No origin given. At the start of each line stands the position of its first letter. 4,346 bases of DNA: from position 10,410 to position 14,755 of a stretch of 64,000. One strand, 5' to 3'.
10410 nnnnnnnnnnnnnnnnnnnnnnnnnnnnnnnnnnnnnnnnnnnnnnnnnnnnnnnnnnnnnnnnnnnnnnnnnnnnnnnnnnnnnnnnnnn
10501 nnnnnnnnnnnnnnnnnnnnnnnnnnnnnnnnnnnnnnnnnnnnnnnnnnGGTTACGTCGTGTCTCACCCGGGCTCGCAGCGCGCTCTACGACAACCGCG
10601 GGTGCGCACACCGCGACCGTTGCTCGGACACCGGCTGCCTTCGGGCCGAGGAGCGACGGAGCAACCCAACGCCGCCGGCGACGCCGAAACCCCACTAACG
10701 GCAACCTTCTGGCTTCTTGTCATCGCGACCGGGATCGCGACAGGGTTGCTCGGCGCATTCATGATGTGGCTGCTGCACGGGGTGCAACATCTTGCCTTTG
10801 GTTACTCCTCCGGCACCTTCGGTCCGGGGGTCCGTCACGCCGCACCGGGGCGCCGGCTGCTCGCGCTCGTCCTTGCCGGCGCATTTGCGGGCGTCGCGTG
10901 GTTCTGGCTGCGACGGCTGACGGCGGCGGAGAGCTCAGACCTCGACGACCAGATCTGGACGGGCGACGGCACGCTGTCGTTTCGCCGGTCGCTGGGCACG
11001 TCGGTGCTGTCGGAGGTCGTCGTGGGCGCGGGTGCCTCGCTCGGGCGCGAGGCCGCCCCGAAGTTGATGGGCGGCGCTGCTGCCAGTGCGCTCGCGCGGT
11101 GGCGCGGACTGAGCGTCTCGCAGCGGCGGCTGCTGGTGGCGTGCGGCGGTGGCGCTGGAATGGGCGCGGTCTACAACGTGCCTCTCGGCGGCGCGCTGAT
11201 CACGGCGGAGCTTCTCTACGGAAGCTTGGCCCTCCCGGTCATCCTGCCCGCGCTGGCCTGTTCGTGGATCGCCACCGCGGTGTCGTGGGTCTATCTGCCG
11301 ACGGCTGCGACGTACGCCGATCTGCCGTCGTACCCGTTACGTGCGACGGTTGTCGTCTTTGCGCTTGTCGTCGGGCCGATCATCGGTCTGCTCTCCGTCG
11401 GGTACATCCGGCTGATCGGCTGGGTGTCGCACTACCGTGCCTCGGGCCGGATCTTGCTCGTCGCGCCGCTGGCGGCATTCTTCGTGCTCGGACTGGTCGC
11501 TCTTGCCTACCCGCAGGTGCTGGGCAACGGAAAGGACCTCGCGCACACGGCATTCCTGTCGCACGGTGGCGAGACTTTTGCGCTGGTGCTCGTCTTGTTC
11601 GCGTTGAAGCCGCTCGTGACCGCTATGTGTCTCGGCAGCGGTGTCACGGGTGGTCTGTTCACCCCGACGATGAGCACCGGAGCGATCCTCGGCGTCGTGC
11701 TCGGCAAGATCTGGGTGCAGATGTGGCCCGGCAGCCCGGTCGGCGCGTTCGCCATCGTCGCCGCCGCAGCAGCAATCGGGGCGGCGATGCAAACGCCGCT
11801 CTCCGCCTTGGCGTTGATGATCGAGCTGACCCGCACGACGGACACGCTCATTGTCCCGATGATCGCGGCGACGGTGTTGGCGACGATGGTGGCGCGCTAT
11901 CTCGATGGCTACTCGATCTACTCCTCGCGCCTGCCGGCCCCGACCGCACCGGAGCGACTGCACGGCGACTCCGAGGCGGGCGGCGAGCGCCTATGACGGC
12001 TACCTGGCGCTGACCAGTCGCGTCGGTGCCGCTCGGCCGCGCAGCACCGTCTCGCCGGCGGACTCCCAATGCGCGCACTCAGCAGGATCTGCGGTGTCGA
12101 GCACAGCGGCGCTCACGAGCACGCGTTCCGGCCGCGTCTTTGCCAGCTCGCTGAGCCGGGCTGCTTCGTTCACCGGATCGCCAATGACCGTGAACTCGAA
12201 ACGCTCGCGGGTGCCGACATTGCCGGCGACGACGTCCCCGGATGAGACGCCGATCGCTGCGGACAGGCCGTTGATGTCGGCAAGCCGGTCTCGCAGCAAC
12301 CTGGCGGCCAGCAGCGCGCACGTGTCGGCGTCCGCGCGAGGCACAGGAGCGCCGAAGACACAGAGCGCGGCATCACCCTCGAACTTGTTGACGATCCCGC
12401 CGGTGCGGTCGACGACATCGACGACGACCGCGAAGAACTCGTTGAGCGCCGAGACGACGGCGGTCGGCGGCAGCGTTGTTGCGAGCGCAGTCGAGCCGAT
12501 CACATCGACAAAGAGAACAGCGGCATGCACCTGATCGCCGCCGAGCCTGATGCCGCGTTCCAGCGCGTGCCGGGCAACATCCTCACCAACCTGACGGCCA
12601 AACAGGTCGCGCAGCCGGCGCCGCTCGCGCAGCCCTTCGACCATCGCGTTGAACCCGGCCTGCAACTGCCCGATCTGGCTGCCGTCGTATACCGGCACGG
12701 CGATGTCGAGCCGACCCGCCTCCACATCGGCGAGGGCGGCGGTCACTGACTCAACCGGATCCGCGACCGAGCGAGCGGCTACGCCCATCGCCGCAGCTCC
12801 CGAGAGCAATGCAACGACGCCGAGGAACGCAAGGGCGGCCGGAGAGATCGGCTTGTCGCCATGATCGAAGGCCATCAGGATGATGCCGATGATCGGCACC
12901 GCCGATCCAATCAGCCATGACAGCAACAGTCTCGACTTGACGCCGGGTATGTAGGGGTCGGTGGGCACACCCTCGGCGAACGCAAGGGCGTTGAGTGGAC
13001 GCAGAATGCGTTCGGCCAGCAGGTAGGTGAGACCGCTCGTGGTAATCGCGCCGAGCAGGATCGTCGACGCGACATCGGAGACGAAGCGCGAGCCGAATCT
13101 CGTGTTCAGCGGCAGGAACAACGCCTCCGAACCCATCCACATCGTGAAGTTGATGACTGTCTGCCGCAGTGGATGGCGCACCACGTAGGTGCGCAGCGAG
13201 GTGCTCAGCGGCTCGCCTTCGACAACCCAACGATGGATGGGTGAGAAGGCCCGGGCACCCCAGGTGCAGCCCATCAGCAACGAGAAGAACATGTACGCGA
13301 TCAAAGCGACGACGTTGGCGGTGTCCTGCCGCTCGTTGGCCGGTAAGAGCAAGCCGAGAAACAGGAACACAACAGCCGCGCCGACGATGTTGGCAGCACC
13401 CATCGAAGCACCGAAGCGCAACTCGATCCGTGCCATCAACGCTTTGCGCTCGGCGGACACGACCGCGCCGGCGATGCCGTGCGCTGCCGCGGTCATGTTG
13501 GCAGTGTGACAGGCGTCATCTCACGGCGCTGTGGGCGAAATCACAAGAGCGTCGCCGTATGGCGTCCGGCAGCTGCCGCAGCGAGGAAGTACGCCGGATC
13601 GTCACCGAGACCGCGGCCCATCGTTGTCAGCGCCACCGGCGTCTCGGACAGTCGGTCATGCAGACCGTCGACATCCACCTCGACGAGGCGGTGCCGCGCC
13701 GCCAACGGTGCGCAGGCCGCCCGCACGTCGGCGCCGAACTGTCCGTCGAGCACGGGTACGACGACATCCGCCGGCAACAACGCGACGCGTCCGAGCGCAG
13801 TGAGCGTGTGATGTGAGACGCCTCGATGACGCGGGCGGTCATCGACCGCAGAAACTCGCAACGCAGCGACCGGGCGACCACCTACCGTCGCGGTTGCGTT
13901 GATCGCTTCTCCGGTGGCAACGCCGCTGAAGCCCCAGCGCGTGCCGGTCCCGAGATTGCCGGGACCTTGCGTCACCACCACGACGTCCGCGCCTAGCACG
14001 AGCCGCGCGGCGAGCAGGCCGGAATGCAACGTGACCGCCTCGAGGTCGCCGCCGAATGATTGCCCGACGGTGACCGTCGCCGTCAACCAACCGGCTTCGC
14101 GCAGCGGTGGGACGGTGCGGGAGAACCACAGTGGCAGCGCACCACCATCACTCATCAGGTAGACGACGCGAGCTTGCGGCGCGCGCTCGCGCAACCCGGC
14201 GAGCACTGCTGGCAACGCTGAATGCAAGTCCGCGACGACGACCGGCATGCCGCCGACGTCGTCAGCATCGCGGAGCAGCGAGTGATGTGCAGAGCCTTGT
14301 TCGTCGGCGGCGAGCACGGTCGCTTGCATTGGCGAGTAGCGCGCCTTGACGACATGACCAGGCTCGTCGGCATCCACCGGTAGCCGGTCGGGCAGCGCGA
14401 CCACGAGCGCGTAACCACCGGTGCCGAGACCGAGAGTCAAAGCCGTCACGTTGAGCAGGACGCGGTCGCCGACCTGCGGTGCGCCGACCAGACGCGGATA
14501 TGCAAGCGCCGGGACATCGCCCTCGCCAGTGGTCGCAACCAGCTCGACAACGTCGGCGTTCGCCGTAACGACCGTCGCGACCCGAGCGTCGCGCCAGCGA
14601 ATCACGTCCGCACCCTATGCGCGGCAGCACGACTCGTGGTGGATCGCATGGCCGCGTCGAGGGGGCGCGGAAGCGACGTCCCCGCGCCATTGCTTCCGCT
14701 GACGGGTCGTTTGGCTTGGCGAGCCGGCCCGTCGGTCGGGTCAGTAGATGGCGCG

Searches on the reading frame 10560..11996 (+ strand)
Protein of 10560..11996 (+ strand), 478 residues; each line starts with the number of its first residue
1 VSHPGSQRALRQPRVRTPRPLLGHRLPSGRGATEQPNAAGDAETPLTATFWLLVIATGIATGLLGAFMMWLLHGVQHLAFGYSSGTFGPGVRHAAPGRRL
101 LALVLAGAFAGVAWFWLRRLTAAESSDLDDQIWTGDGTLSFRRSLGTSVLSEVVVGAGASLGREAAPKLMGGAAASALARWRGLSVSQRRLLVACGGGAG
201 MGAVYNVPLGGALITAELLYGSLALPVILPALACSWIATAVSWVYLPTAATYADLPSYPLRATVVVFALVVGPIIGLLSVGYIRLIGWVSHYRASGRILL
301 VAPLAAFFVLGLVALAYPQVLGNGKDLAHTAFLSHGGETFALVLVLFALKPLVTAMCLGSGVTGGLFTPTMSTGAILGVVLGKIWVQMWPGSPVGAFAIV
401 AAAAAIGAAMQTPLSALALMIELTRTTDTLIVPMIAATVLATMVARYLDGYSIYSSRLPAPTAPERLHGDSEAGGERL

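Call 3: search_protein_families(library=pfam, proteins=[window:10560-11996:+])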
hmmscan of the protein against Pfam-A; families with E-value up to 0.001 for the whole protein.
window:10560-11996:+ (478 aa): 1 family
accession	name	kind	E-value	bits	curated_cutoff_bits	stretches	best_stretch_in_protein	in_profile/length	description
PF00654.25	Voltage_CLC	-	6.9e-67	226.5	24.8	1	124-446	20-346/346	Voltage gated chloride channel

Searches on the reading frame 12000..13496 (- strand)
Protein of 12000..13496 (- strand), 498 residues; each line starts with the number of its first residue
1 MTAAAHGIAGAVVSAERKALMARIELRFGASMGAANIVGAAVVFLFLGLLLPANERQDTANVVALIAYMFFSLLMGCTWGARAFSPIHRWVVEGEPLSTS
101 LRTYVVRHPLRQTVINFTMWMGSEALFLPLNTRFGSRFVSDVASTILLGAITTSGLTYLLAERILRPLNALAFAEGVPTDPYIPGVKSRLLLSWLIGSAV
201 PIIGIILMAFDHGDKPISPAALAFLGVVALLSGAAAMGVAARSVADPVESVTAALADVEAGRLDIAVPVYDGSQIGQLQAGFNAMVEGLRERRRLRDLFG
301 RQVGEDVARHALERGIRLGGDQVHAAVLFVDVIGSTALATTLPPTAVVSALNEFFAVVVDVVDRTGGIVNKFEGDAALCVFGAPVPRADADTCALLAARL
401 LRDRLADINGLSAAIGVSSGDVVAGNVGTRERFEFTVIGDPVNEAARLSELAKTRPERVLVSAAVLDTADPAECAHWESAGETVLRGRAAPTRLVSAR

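Call 3: search_protein_families(library=pfam, proteins=[window:12000-13496:-])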
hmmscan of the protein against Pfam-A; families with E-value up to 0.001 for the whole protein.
window:12000-13496:- (498 aa): 2 families
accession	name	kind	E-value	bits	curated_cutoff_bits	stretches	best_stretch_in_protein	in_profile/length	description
PF00211.25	Guanylate_cyc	-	5.1e-16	59.2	21.9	1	325-489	9-174/183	Adenylate and Guanylate cyclase catalytic domain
PF00672.30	HAMP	-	1.3e-09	38.6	25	1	240-291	2-53/53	HAMP domain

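Call 42: search_solved_structures(query=window:12000-13496:-, max_evalue=0.00001)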
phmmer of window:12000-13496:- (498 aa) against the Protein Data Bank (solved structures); distinct sequences matched with E-value up to 0.00001: 40.
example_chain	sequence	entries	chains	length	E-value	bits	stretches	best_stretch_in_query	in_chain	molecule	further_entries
6fht_A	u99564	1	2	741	7.4e-22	81.6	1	293-469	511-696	Bacteriophytochrome,Adenylate cyclase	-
2w01_A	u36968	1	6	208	2.5e-18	69.9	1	316-469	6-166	ADENYLATE CYCLASE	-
5x4t_A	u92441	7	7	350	4.5e-18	69.1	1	322-479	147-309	Photoactivated adenylyl cyclase | Family 3 adenylate cyclase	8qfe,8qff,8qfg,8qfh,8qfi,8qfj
9f1z_A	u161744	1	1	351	4.5e-18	69.1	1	322-479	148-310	Family 3 adenylate cyclase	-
5x4u_A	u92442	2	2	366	5e-18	68.9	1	322-479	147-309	Photoactivated adenylyl cyclase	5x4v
4yus_A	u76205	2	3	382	5.5e-18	68.8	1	322-479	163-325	Family 3 adenylate cyclase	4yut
9f1w_A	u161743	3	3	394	6e-18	68.7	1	322-479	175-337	Family 3 adenylate cyclase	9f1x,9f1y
5mbg_A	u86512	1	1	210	2.8e-14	56.6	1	323-465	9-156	Beta subunit of photoactivated adenylyl cyclase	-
1wc0_A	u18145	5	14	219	5.3e-14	55.7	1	314-468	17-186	ADENYLATE CYCLASE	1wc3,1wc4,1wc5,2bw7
5mbk_A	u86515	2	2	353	9.5e-14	54.8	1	323-465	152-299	Beta subunit of photoactivated adenylyl cyclase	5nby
5m27_A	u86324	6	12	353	9.5e-14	54.8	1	323-465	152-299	Beta subunit of photoactivated adenylyl cyclase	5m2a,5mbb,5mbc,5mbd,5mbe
5mbj_A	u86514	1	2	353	9.5e-14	54.8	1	323-465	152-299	Beta subunit of photoactivated adenylyl cyclase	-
1wc1_A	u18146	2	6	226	1.2e-13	54.5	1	326-468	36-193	ADENYLATE CYCLASE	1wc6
4p2f_A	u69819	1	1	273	2.2e-13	53.6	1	303-450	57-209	Adenylate cyclase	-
7yz9_A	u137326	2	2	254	3e-13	53.2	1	296-450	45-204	Adenylate cyclase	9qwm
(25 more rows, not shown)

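Call 47: search_protein_families(library=ncbifam, proteins=[window:12000-13496:-], max_evalue=0.001)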
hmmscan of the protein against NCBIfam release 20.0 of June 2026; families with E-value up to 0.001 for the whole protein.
window:12000-13496:- (498 aa): 2 families
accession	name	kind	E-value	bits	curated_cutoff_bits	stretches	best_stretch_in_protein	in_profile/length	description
NF058673.1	LipAdnlyCyLipJMY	equivalog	1.8e-05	23.7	800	1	321-492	292-444/449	bifunctional lipase/adenylate cyclase LipJ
NF038263.1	prot_phos_SiaA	equivalog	0.00013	20.7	700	1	215-379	306-463/658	biofilm regulation protein phosphatase SiaA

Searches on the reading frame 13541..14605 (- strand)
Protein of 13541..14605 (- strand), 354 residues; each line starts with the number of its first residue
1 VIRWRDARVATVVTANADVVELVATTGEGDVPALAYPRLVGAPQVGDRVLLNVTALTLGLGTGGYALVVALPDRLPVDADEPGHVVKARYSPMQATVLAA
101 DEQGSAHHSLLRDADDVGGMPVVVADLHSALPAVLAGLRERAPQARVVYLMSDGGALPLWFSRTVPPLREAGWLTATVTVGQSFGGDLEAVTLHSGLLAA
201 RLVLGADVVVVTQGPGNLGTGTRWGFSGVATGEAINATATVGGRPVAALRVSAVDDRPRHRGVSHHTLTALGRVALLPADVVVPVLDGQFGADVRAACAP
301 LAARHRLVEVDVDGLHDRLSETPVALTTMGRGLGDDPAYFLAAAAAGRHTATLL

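Call 3: search_protein_families(library=pfam, proteins=[window:13541-14605:-])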
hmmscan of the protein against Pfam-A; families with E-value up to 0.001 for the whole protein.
window:13541-14605:- (354 aa): 1 family
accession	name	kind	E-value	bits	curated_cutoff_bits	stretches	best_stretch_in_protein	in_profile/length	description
PF12982.12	DUF3866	-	9.1e-125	416.5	25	1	33-347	2-318/318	Protein of unknown function (DUF3866)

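Call 47: search_protein_families(library=ncbifam, proteins=[window:13541-14605:-], max_evalue=0.001)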
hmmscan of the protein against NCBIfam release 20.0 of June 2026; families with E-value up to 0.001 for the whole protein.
window:13541-14605:- (354 aa): 0 families
